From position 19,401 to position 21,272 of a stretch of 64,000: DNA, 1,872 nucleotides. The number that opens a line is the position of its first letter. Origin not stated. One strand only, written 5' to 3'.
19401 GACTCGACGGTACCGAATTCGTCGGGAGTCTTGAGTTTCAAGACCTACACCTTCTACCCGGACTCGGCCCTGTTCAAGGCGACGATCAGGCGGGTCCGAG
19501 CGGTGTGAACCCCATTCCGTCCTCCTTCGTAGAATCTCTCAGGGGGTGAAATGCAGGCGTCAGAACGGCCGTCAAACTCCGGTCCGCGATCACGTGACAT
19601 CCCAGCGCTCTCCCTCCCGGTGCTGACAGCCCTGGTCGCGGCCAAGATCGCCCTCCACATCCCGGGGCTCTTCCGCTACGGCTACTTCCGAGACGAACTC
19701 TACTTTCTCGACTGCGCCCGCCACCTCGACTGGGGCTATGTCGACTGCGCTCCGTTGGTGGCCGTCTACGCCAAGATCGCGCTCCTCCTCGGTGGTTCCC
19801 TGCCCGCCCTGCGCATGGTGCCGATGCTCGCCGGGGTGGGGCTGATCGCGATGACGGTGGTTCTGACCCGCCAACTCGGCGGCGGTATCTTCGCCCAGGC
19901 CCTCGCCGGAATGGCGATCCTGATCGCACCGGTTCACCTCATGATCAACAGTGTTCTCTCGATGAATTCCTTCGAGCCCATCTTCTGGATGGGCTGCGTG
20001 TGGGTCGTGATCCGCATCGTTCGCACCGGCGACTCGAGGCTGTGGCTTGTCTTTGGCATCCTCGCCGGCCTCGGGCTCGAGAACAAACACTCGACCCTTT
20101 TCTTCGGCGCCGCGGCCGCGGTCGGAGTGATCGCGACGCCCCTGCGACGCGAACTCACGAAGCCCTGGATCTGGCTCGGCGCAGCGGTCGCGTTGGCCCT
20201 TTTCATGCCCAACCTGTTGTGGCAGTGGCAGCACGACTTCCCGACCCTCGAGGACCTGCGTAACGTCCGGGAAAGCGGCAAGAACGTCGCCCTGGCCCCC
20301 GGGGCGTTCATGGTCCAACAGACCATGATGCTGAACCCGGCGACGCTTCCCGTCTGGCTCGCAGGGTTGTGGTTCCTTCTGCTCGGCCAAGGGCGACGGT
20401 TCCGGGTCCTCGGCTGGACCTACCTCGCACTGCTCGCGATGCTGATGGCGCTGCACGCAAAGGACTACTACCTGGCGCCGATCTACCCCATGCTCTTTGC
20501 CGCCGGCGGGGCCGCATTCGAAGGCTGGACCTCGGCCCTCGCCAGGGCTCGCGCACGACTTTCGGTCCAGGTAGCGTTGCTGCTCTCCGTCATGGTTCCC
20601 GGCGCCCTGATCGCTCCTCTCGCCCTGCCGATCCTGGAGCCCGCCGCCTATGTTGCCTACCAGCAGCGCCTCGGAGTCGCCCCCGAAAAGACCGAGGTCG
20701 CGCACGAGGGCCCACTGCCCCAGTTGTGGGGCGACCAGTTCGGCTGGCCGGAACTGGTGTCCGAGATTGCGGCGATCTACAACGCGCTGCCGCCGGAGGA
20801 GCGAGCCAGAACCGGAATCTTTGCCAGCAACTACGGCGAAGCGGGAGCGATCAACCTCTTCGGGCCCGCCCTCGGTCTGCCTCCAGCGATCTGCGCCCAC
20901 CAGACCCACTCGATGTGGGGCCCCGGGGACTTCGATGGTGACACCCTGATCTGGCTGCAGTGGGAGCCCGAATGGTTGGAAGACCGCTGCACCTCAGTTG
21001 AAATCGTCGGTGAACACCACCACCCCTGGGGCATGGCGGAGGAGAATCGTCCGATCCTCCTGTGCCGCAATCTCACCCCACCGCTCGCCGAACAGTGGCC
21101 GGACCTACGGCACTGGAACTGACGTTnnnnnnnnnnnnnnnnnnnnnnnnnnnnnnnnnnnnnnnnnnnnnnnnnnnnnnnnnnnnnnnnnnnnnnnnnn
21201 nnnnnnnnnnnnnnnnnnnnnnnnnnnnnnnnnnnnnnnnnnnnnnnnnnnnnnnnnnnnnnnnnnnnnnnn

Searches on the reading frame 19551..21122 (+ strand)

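Call 52: search_protein_families(library=pfam, proteins=[window:19551-21122:+], max_evalue=0.00001)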
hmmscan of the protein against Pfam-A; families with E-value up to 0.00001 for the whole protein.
window:19551-21122:+ (523 aa): 1 family
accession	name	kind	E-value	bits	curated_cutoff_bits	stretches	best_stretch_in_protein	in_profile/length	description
PF13231.12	PMT_2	-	6.8e-15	56.1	26.1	1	67-224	3-160/160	Dolichyl-phosphate-mannose-protein mannosyltransferase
